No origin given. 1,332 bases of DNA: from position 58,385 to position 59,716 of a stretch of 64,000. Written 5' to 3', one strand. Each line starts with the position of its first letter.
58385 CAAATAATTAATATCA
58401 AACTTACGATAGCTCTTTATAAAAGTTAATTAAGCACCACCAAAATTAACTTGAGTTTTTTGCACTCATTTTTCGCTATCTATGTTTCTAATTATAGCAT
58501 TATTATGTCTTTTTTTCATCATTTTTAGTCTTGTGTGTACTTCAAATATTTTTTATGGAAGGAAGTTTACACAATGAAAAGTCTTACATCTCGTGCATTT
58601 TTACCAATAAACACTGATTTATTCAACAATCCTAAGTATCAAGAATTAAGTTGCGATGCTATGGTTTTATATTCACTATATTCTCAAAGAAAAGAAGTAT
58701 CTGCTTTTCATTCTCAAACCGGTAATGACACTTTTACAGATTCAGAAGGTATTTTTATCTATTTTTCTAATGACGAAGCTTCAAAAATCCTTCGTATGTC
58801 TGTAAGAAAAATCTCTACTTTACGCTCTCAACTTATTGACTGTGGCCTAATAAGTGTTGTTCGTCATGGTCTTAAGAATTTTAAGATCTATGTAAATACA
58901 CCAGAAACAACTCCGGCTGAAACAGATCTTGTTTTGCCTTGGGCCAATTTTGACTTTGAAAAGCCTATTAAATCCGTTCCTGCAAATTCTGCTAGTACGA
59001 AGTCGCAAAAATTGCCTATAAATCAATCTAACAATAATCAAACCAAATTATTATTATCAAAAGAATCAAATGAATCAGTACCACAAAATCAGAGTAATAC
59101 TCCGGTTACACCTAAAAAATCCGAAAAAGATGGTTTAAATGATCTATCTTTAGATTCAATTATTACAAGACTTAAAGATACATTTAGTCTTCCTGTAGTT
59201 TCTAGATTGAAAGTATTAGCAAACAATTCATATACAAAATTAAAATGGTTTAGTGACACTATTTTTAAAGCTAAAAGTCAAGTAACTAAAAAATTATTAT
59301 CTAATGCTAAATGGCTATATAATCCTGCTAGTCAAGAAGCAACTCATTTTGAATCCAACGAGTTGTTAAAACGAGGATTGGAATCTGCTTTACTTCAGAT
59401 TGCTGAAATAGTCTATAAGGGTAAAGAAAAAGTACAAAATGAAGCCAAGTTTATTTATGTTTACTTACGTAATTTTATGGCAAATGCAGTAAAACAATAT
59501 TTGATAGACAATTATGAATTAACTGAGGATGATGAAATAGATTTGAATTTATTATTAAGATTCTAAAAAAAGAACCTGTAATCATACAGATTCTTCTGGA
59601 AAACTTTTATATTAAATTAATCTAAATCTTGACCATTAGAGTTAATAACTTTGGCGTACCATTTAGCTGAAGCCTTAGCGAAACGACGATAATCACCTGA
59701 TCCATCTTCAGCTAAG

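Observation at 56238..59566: Plasmid-type replicon embedded in the chromosome: iterons plus Rep_3 initiator plus RepA_N protein, next to an orphan SUKH-type immunity gene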

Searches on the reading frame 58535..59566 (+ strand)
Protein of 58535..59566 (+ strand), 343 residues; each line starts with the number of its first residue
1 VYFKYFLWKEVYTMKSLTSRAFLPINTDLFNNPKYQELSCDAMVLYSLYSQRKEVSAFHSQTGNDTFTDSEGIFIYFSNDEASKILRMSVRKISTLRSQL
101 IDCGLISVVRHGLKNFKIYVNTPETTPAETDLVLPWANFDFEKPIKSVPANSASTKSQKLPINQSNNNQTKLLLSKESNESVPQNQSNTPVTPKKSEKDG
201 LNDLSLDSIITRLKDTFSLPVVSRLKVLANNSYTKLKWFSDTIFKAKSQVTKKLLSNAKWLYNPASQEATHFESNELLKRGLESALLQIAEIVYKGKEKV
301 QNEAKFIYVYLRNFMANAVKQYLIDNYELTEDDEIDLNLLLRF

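Call 4: search_protein_families(library=pfam, proteins=[window:58535-59566:+], max_evalue=0.01)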
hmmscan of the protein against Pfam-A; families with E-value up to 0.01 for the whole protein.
window:58535-59566:+ (343 aa): 2 families
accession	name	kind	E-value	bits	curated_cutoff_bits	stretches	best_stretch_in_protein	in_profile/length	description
PF06970.17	RepA_N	-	1.1e-10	41.6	30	1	22-100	3-76/76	Replication initiator protein A (RepA) N-terminus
PF18008.6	Bac_RepA_C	-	0.001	19.9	25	1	221-316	5-91/95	Replication initiator protein A C-terminal domain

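Call 37: search_dna_similar(query=window:58574-59563:+, collection=plasmids, mode=protein, max_rows=40, rows=spread, max_evalue=0.00001)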
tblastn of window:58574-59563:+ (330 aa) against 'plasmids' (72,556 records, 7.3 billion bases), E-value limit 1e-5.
Records with a match: 118; places in all: 134; records where one place covers at least 80% of the query: 52.
Best place of each record, by identity: >=99% 2; 95-99% 12; 90-95% 17; <60% 87.
By first word of the organism name: Staphylococcus 51; Ligilactobacillus 46; Limosilactobacillus 12; Enterococcus 6; Heyndrickxia 1; Nicoliella 1; Lactobacillus 1.
By predicted mobility (MOB-suite, as given by PLSDB): non-mobilizable 87; mobilizable 31.
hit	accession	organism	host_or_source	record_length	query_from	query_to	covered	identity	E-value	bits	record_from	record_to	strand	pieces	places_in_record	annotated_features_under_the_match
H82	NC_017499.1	Ligilactobacillus salivarius CECT 5713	-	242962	1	330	100%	100.0%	0e+0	672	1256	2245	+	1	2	replication initiator protein A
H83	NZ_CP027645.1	Ligilactobacillus salivarius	hen,single cell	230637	1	330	100%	97.0%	0e+0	654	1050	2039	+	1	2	replication initiator protein A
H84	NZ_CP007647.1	Ligilactobacillus salivarius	swine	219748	1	330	100%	95.2%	0e+0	641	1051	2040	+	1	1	replication initiator protein A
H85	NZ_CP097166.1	Ligilactobacillus salivarius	Homo sapiens,single cell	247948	1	330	100%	95.2%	0e+0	641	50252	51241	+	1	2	replication initiator protein A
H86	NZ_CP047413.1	Ligilactobacillus salivarius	Equus caballus,Isolated and purified ...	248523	1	330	100%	95.2%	0e+0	639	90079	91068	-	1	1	replication initiator protein A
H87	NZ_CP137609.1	Ligilactobacillus salivarius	cell culture,the intestine of a broiler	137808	1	330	100%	94.8%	0e+0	638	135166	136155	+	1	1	replication initiator protein A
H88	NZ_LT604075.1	Ligilactobacillus salivarius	-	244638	1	330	100%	94.2%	0e+0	634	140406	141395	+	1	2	replication initiator protein A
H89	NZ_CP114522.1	Ligilactobacillus salivarius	Meles meles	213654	1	330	100%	93.9%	0e+0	635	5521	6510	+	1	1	replication initiator protein A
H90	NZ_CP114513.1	Ligilactobacillus salivarius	Meles meles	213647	1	330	100%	93.9%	0e+0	635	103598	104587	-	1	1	replication initiator protein A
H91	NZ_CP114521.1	Ligilactobacillus salivarius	Meles meles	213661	1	330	100%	93.9%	0e+0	635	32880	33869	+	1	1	replication initiator protein A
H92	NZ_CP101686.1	Ligilactobacillus salivarius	Yunnan Silkie Chicken,Pure culture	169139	1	330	100%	93.3%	0e+0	630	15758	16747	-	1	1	replication initiator protein A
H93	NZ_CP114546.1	Ligilactobacillus salivarius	Meles meles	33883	8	330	98%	39.5%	2e-63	224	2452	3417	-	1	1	replication initiator protein A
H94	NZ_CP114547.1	Ligilactobacillus salivarius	Meles meles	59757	8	330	98%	39.1%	2e-63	224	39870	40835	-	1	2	replication initiator protein A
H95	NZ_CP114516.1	Ligilactobacillus salivarius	Meles meles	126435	8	330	98%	39.1%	2e-63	224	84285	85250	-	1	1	replication initiator protein A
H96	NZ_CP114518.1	Ligilactobacillus salivarius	Meles meles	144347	8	330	98%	39.1%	2e-63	224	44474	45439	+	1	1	replication initiator protein A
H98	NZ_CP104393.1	Enterococcus raffinosus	fermented food (Meju)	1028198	9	319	94%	32.3%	9e-41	159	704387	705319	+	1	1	record has no annotation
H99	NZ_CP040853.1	Ligilactobacillus murinus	-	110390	15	310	90%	32.7%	1e-47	179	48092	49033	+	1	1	helix-turn-helix domain-containing protein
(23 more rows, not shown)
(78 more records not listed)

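Call 38: get_annotated_region(hit=H93, flank=4000)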
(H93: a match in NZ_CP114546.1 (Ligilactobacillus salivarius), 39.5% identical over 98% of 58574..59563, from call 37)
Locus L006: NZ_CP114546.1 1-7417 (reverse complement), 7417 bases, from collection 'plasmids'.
description: Ligilactobacillus salivarius strain S92 plasmid unnamed3, complete sequence
organism: Ligilactobacillus salivarius (NCBI taxid 1624)
taxonomy: Bacteria; Bacillota; Bacilli; Lactobacillales; Lactobacillaceae; Ligilactobacillus; Ligilactobacillus salivarius
host: -; source: Meles meles; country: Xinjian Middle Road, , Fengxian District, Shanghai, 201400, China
typing (MOB-suite, as given by PLSDB): non-mobilizable
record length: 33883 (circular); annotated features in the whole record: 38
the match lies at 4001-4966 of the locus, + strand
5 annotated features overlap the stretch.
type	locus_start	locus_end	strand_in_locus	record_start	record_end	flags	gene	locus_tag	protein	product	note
CDS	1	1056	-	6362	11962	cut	-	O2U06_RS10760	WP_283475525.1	hypothetical protein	-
CDS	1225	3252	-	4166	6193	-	-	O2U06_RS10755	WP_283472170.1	KxYKxGKxW signal peptide domain-containing protein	-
CDS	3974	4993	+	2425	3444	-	-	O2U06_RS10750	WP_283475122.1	replication initiator protein A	-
CDS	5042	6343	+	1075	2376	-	-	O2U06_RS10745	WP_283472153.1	hypothetical protein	-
CDS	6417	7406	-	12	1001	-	-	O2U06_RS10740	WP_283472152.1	GbpC/Spa domain-containing protein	-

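Call 39: get_annotated_region(hit=H99, flank=4000)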
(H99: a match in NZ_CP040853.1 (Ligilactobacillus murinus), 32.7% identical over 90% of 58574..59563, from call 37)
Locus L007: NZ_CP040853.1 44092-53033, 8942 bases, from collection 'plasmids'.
description: Ligilactobacillus murinus strain V10 plasmid unnamed, complete sequence
organism: Ligilactobacillus murinus (NCBI taxid 1622)
taxonomy: Bacteria; Bacillota; Bacilli; Lactobacillales; Lactobacillaceae; Ligilactobacillus; Ligilactobacillus murinus
host: -; source: -; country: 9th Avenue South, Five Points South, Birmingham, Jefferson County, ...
typing (MOB-suite, as given by PLSDB): non-mobilizable
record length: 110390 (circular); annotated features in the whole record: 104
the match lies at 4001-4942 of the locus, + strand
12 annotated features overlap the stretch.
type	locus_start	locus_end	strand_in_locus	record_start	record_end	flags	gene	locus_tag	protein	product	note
CDS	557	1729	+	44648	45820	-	-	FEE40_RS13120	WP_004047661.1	IS256 family transposase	-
CDS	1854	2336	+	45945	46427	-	-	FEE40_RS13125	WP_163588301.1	hypothetical protein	-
CDS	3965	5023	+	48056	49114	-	-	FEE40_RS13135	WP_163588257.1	helix-turn-helix domain-containing protein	-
CDS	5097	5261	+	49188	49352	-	-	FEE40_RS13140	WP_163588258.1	hypothetical protein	-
CDS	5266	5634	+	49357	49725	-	-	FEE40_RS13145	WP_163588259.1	hypothetical protein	-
CDS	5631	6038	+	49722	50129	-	-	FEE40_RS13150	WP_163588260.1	hypothetical protein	-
CDS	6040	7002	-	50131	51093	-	-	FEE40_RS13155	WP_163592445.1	IS30 family transposase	-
CDS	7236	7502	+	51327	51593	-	-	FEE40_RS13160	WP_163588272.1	hypothetical protein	-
CDS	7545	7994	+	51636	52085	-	-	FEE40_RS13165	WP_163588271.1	hypothetical protein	-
CDS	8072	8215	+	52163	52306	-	-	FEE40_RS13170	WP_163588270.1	hypothetical protein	-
CDS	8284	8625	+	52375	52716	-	-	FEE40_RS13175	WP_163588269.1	hypothetical protein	-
CDS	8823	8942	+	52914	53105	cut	-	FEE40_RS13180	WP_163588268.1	hypothetical protein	-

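Call 40: get_annotated_region(hit=H98, flank=4000)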
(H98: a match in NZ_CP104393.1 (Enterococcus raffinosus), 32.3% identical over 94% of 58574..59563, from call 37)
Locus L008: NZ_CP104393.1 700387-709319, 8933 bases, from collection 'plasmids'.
description: Enterococcus raffinosus strain HG-5 plasmid pHG51, complete sequence
organism: Enterococcus raffinosus (NCBI taxid 71452)
taxonomy: Bacteria; Bacillota; Bacilli; Lactobacillales; Enterococcaceae; Enterococcus; Enterococcus raffinosus
host: -; source: fermented food (Meju); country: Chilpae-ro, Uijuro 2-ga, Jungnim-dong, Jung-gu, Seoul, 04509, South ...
typing (MOB-suite, as given by PLSDB): non-mobilizable
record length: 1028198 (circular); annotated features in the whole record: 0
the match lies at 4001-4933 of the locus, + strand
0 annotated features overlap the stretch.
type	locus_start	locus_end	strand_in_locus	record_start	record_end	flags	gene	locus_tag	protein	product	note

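Call 76: search_protein_families(library=ncbifam, proteins=[window:58574-59566:+], max_evalue=0.01)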
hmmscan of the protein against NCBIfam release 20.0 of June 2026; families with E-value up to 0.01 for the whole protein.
window:58574-59566:+ (330 aa): 0 families

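Call 106: search_solved_structures(query=window:58574-59563:+, max_evalue=1)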
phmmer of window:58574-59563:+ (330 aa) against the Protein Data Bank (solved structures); distinct sequences matched with E-value up to 1: 6.
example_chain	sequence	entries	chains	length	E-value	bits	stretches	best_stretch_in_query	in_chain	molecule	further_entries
4pta_D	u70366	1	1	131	0.00014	24.5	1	11-113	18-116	Replication initiator protein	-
4pql_A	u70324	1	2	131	0.0033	20.1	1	9-113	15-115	Truncated replication protein RepA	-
5kbj_A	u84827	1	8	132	0.0033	20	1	9-113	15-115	Replication initiator A, N-terminal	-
4pt7_A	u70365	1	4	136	0.0036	19.9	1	9-113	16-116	Replication initiator A family protein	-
2ho1_A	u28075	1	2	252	0.19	14.2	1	178-288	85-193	Type 4 fimbrial biogenesis protein PilF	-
2fi7_A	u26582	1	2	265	0.22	14.1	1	178-288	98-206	type 4 fimbrial biogenesis protein PilF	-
